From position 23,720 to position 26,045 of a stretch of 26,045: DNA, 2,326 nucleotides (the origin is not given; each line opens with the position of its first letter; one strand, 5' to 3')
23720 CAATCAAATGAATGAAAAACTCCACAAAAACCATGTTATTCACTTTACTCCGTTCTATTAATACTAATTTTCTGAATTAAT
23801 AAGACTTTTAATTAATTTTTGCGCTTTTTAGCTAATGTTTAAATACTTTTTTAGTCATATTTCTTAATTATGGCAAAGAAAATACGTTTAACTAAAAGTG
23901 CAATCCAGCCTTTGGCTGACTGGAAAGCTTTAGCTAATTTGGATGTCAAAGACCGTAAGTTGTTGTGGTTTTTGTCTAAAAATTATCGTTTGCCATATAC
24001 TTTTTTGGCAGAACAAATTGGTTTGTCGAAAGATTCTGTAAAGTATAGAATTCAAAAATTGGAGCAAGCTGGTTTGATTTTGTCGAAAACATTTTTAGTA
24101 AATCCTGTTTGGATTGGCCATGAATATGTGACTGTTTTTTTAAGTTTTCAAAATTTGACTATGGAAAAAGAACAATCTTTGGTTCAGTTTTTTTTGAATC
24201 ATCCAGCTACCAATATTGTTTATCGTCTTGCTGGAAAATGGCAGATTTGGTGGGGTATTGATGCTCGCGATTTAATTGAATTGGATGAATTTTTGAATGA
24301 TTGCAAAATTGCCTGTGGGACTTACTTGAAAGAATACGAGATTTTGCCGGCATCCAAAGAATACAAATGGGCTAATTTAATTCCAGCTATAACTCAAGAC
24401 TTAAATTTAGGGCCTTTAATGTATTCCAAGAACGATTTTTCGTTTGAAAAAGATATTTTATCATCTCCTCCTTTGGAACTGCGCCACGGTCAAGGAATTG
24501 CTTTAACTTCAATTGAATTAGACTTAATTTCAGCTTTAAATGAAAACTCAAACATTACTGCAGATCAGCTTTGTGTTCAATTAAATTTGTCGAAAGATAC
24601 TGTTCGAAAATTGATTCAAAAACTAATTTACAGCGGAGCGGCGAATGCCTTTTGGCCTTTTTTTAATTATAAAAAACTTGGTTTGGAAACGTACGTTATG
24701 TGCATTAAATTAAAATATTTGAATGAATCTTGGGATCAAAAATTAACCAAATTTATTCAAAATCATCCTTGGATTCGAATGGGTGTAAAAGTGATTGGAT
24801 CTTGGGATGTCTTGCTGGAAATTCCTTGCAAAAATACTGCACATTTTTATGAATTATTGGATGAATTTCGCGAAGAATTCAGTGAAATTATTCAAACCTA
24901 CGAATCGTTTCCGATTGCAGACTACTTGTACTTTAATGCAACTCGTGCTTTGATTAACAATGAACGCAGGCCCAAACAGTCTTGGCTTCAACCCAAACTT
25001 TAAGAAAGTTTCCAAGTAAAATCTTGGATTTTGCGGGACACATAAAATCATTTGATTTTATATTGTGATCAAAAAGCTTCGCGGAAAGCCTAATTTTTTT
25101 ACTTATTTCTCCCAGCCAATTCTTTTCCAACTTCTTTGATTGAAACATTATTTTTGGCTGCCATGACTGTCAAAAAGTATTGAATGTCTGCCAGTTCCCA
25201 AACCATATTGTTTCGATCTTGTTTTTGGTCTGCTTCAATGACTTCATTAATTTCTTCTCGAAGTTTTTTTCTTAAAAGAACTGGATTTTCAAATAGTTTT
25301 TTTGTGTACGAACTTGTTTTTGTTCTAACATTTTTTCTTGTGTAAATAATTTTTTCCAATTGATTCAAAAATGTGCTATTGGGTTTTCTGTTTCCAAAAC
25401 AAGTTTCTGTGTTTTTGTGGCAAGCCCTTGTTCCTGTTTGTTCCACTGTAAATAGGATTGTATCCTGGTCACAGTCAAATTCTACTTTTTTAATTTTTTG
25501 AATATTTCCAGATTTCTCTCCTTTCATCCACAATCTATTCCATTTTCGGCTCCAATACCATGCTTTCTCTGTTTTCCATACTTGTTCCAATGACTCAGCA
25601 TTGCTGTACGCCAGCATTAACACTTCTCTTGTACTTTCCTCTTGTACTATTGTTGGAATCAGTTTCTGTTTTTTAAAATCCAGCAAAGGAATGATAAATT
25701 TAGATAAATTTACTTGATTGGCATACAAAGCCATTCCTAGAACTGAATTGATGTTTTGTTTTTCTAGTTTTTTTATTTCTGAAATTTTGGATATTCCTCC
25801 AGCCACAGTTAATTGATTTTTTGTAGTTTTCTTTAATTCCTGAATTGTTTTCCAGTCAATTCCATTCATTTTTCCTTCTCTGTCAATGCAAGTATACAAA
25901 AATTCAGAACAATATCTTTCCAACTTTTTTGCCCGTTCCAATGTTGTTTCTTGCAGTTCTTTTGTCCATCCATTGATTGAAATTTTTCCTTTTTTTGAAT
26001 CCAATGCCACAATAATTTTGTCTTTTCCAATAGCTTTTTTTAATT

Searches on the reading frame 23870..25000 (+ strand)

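Call 106: search_protein_families(library=pfam, max_evalue=0.001, proteins=[window:23870-25000:+])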
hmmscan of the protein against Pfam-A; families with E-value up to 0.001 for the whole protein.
window:23870-25000:+ (377 aa): 11 families
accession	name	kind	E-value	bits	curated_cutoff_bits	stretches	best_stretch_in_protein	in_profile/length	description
PF13412.12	HTH_24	-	1.1e-17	63.7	21.9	2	24-70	1-47/48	Winged helix-turn-helix DNA-binding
PF13404.12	HTH_AsnC-type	-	1.9e-13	50.4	27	1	24-65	1-42/42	AsnC-type helix-turn-helix domain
PF08279.18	HTH_11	-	2.2e-09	37.5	25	1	217-256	3-43/55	HTH domain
PF13730.12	HTH_36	-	5.7e-09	36.1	25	1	42-70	27-55/55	Helix-turn-helix domain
PF12802.13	MarR_2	-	1.6e-08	35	27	0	212-253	3-45/61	MarR family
PF01037.27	AsnC_trans_reg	-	8.4e-07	29.2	25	0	288-334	10-56/73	Lrp/AsnC ligand binding domain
PF01399.33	PCI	-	2.1e-05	25.1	22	0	215-257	26-68/84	PCI domain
PF01047.28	MarR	-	2.9e-05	24.3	24.6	0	31-71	8-48/59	MarR family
PF12840.13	HTH_20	-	3e-05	24.3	27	0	46-70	24-48/51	Helix-turn-helix domain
PF08280.17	HTH_Mga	-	8e-05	23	23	0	216-252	7-43/59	M protein trans-acting positive regulator (MGA) HTH domain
PF22451.2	NirdL-like_HTH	-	0.00098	19.1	27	0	42-70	18-46/47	Siroheme decarboxylase NirDL-like HTH domain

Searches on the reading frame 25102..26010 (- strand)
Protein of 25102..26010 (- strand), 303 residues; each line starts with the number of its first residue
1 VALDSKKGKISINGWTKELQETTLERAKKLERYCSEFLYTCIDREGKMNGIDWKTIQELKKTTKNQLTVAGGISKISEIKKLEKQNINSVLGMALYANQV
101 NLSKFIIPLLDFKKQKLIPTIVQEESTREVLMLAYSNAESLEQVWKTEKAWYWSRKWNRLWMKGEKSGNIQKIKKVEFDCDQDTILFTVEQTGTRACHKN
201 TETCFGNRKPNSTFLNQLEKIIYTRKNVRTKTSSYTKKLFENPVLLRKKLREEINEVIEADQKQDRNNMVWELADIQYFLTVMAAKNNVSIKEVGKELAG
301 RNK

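Call 106: search_protein_families(library=pfam, max_evalue=0.001, proteins=[window:25102-26010:-])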
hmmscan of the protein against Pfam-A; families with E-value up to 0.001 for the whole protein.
window:25102-26010:- (303 aa): 4 families
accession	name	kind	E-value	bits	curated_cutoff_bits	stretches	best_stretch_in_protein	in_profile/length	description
PF01502.23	PRA-CH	-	1.7e-30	105.1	27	1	132-205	1-73/74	Phosphoribosyl-AMP cyclohydrolase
PF00977.27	His_biosynth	-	2.1e-19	70.3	23.6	1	2-100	127-227/228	Histidine biosynthesis protein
PF01503.22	PRA-PH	-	3.3e-19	69.5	21.3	1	216-302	2-86/86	Phosphoribosyl-ATP pyrophosphohydrolase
PF03819.22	MazG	-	7.8e-05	23.3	22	1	245-294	5-58/74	MazG nucleotide pyrophosphohydrolase domain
